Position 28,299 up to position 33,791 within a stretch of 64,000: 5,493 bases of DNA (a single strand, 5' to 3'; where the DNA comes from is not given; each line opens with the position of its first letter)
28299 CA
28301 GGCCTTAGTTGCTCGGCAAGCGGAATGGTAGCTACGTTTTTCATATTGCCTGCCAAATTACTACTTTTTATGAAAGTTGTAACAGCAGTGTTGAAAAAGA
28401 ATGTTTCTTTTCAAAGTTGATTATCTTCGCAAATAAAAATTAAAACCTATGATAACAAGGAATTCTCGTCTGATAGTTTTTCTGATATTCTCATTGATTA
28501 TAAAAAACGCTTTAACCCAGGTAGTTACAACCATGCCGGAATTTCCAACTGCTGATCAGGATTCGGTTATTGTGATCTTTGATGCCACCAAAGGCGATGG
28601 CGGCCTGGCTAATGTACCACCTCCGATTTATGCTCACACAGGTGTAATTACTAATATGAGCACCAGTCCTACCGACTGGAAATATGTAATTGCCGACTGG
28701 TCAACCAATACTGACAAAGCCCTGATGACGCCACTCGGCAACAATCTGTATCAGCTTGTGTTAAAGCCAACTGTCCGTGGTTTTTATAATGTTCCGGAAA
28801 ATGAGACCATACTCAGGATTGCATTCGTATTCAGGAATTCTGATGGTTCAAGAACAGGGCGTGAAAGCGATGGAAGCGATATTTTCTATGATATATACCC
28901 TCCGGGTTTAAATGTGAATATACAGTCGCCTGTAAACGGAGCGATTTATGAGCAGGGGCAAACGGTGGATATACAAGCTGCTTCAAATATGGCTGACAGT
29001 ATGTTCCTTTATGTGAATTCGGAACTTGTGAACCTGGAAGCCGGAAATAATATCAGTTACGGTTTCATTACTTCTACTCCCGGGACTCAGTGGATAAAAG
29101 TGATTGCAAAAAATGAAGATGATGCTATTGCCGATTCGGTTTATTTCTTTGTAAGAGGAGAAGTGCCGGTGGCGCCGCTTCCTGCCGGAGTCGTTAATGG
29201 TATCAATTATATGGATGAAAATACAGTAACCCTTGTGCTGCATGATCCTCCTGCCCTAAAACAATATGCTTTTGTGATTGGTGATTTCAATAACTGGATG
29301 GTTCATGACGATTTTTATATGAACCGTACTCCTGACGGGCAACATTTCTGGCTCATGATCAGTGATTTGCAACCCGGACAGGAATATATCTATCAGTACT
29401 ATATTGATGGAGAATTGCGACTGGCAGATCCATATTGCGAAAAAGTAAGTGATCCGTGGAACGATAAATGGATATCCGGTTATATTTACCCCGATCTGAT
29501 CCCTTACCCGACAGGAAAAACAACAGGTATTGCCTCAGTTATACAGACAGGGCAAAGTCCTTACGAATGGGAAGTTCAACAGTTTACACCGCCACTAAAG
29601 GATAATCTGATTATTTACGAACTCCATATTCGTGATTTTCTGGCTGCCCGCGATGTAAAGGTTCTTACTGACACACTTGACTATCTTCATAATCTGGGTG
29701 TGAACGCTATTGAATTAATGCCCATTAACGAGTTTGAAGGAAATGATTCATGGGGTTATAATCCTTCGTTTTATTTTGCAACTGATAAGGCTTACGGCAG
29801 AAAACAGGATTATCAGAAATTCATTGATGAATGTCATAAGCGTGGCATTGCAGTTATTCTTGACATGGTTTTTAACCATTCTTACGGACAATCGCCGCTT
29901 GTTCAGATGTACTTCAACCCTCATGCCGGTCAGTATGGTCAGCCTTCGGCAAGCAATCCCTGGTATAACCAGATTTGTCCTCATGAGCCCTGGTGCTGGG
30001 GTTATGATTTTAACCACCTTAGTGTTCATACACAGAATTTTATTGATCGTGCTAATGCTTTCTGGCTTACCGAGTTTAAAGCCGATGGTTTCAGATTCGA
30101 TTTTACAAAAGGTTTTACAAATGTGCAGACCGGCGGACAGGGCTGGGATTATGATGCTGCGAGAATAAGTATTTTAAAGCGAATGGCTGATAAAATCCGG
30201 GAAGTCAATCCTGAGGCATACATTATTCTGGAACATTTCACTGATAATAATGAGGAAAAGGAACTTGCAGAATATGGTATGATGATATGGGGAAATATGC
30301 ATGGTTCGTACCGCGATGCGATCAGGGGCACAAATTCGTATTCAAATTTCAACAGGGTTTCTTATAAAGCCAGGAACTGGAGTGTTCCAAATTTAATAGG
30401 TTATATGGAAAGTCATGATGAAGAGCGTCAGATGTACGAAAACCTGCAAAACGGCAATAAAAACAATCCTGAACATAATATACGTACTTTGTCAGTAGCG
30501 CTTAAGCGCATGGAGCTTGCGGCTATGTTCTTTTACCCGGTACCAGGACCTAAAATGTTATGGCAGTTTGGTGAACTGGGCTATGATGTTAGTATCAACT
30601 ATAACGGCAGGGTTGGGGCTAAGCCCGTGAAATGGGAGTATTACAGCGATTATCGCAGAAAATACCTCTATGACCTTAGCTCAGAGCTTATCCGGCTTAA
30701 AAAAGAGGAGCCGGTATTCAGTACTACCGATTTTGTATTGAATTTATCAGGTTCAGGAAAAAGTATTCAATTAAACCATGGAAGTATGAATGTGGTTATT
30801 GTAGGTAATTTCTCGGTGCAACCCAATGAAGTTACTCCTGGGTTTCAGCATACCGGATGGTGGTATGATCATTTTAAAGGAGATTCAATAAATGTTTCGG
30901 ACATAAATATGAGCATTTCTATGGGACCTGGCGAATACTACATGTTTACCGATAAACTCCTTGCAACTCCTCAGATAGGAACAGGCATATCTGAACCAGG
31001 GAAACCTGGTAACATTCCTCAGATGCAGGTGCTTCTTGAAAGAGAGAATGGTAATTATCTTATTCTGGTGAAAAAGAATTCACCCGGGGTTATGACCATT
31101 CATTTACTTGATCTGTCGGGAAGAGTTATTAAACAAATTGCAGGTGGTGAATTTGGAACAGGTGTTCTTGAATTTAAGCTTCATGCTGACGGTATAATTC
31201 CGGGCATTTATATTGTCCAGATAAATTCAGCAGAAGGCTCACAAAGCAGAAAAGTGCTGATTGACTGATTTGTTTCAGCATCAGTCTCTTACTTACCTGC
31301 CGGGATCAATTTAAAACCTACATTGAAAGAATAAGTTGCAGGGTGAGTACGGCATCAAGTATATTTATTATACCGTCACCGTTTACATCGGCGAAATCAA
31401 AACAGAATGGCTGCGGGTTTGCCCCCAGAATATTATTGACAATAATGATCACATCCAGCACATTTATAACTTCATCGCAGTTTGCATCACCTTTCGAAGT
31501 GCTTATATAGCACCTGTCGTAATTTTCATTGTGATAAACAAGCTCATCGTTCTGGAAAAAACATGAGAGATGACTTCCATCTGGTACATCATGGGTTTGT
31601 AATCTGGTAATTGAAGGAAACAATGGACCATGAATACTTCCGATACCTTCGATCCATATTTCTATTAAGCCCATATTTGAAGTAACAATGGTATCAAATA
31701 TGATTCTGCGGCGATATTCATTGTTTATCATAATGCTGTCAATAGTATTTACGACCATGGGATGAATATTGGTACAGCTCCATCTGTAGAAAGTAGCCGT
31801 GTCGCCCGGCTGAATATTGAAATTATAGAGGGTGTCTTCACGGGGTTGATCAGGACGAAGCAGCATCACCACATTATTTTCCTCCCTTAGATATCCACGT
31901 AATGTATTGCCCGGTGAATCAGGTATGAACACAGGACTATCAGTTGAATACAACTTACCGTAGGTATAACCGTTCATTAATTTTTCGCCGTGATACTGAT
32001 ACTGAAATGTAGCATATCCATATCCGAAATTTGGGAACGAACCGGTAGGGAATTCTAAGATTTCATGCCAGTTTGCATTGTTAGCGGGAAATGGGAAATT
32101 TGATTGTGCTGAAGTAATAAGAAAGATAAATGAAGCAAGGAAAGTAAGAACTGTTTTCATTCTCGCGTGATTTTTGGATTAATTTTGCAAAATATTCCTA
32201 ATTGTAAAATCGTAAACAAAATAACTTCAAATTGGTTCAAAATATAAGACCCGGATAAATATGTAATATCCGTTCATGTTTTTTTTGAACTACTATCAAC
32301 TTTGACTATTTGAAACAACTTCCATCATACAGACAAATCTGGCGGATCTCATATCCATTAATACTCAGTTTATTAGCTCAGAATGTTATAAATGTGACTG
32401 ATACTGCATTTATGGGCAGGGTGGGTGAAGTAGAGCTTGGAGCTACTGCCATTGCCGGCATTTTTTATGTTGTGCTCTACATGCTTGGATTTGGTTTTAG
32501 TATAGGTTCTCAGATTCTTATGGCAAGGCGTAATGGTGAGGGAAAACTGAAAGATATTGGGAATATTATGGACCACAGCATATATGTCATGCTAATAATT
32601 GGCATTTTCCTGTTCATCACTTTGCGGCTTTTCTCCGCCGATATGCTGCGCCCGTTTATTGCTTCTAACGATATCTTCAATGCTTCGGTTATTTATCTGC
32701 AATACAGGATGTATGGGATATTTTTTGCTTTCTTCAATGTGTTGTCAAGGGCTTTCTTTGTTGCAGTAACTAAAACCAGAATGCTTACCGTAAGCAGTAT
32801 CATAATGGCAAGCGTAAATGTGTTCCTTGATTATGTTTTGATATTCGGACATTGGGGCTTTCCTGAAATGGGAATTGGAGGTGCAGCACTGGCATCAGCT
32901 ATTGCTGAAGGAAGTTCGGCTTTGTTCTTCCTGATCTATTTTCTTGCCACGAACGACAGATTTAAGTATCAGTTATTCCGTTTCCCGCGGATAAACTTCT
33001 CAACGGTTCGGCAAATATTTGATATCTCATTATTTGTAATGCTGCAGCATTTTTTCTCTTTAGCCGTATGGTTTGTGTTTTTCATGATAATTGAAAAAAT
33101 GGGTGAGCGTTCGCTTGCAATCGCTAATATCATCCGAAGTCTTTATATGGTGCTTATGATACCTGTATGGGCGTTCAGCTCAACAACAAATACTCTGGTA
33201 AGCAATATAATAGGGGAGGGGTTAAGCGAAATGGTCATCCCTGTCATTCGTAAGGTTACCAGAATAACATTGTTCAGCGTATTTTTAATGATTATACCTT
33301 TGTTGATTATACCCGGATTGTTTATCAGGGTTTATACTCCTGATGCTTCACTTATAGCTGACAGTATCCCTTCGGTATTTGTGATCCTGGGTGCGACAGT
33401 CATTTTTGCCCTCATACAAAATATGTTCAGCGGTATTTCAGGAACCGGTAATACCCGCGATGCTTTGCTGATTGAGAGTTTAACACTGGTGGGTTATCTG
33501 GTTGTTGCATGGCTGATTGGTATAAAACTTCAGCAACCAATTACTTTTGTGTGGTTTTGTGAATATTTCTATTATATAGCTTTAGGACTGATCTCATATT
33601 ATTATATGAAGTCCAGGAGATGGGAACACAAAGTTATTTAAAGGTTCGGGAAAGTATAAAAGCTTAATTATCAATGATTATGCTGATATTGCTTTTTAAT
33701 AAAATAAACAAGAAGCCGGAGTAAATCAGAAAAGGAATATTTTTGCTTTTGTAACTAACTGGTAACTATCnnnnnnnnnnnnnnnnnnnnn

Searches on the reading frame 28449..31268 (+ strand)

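Call 55: search_protein_families(library=pfam, proteins=[window:28449-31268:+], max_evalue=0.00001)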
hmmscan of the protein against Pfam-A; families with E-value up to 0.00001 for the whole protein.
window:28449-31268:+ (939 aa): 2 families
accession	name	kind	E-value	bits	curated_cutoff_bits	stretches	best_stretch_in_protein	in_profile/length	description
PF00128.31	Alpha-amylase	-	1.1e-20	74.7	22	1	402-521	17-133/446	Alpha amylase, catalytic domain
PF16328.11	DUF4961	-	8.6e-06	25.6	27.1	0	83-134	231-280/283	Domain of unknown function (DUF4961)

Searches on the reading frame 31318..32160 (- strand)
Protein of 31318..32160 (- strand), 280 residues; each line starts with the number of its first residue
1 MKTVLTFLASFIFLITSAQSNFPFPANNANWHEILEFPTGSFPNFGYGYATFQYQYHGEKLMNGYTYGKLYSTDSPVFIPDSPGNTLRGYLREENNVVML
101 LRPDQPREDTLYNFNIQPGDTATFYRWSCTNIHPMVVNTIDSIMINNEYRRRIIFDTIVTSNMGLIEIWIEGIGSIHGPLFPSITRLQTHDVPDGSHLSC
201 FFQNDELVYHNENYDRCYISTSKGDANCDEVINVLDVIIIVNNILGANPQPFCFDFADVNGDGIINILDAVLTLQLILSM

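Call 55: search_protein_families(library=pfam, proteins=[window:31318-32160:-], max_evalue=0.00001)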
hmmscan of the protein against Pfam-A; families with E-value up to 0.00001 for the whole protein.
window:31318-32160:- (280 aa): 1 family
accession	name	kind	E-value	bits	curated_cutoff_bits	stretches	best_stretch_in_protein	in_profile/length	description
PF00404.24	Dockerin_1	-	2.1e-08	34.7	22.9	1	223-272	1-51/57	Dockerin type I domain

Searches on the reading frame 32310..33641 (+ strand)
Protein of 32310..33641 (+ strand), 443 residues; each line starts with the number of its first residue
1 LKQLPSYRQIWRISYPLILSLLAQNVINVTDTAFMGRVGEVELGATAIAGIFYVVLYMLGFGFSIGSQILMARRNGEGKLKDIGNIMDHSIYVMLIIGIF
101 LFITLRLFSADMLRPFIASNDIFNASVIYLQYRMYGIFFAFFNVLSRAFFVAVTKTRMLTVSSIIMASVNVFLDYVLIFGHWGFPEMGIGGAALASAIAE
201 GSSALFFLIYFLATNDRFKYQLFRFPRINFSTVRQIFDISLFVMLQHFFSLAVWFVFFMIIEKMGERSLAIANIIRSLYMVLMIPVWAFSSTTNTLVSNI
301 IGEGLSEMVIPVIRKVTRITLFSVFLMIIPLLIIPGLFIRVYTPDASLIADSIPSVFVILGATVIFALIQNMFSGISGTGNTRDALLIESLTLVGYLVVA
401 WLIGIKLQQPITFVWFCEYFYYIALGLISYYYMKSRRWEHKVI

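Call 55: search_protein_families(library=pfam, proteins=[window:32310-33641:+], max_evalue=0.00001)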
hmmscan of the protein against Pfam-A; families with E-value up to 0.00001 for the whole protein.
window:32310-33641:+ (443 aa): 1 family
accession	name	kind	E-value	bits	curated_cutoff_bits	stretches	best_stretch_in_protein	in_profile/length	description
PF01554.23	MatE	-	4.3e-33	114.7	24.9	2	16-176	1-161/161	MatE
